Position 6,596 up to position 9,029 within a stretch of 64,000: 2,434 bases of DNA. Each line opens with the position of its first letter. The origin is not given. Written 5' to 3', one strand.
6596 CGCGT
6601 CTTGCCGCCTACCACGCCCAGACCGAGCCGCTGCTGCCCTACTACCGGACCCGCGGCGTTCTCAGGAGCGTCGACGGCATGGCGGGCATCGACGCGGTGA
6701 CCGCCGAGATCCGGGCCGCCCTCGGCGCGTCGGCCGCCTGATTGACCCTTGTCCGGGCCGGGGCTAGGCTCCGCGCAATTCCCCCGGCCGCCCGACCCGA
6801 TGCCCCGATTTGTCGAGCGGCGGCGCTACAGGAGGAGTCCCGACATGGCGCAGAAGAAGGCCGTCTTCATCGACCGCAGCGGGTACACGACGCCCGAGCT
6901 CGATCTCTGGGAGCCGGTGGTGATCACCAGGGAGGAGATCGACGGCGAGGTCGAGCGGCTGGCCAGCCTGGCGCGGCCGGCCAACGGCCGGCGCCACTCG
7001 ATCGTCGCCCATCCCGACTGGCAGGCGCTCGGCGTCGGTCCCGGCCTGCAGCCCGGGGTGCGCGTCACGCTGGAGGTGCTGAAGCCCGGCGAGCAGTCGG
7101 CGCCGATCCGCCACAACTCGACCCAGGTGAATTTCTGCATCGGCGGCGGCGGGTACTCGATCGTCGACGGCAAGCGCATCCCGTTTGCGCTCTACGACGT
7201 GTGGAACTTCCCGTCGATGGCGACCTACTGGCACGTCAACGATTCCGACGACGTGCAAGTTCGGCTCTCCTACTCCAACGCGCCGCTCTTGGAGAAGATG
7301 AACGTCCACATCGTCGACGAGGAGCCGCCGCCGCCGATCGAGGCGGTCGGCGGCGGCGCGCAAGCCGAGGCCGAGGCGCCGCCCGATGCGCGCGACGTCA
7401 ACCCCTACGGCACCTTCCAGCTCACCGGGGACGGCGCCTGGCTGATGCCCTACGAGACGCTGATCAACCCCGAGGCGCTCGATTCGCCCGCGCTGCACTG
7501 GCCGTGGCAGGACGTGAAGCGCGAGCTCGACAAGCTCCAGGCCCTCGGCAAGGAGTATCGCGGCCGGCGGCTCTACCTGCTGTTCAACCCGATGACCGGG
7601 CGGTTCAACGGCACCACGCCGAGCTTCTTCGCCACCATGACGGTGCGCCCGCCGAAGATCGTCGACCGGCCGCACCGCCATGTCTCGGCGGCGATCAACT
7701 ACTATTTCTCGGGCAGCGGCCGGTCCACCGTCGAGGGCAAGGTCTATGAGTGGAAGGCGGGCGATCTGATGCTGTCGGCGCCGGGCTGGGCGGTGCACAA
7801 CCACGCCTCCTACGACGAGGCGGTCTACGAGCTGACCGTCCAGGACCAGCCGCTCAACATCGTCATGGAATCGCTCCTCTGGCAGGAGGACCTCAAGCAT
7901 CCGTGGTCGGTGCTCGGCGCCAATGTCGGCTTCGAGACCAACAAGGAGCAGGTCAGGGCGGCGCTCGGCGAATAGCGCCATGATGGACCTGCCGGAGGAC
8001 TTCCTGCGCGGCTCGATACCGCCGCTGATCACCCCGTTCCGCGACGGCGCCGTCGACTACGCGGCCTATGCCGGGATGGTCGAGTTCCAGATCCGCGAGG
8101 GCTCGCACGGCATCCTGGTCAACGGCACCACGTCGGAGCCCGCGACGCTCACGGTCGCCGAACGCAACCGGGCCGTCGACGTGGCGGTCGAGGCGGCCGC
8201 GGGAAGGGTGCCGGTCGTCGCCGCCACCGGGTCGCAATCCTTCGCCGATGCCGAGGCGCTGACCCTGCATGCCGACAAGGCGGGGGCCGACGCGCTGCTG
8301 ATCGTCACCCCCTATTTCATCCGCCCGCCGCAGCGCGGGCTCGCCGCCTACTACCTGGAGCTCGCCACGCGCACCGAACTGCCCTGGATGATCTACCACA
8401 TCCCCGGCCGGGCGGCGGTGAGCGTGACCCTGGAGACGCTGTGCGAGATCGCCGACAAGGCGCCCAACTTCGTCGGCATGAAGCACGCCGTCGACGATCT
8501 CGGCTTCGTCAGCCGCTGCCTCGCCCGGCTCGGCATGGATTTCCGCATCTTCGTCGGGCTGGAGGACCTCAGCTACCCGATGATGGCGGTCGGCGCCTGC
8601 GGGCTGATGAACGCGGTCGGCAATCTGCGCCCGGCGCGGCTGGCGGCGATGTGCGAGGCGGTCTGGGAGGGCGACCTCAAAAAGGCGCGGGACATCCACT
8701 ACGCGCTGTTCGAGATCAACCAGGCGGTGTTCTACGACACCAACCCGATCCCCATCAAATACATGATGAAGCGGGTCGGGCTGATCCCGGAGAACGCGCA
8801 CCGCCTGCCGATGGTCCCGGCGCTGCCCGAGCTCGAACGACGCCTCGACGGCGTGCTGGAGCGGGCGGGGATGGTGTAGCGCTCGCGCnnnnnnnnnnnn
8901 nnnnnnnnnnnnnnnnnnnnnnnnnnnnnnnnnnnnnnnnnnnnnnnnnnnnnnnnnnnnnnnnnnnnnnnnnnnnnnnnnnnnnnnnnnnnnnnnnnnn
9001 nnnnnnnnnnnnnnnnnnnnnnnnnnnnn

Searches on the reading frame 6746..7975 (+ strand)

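Call 24: search_protein_families(library=pfam, proteins=[window:6746-7975:+])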
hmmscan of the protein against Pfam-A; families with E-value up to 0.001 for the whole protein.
window:6746-7975:+ (409 aa): 2 families
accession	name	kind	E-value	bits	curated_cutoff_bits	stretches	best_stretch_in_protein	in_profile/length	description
PF07883.17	Cupin_2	-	5.7e-13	48.8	27.2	2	298-355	3-58/70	Cupin domain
PF02311.25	AraC_binding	-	4e-05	23.8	21.1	1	308-382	17-90/135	AraC-like ligand binding domain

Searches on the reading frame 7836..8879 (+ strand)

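Call 24: search_protein_families(library=pfam, proteins=[window:7836-8879:+])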
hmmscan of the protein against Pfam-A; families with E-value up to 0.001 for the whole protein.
window:7836-8879:+ (347 aa): 1 family
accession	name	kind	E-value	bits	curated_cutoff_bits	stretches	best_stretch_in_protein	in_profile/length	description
PF00701.28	DHDPS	-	1.4e-69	234.4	22.1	1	58-338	3-283/289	Dihydrodipicolinate synthetase family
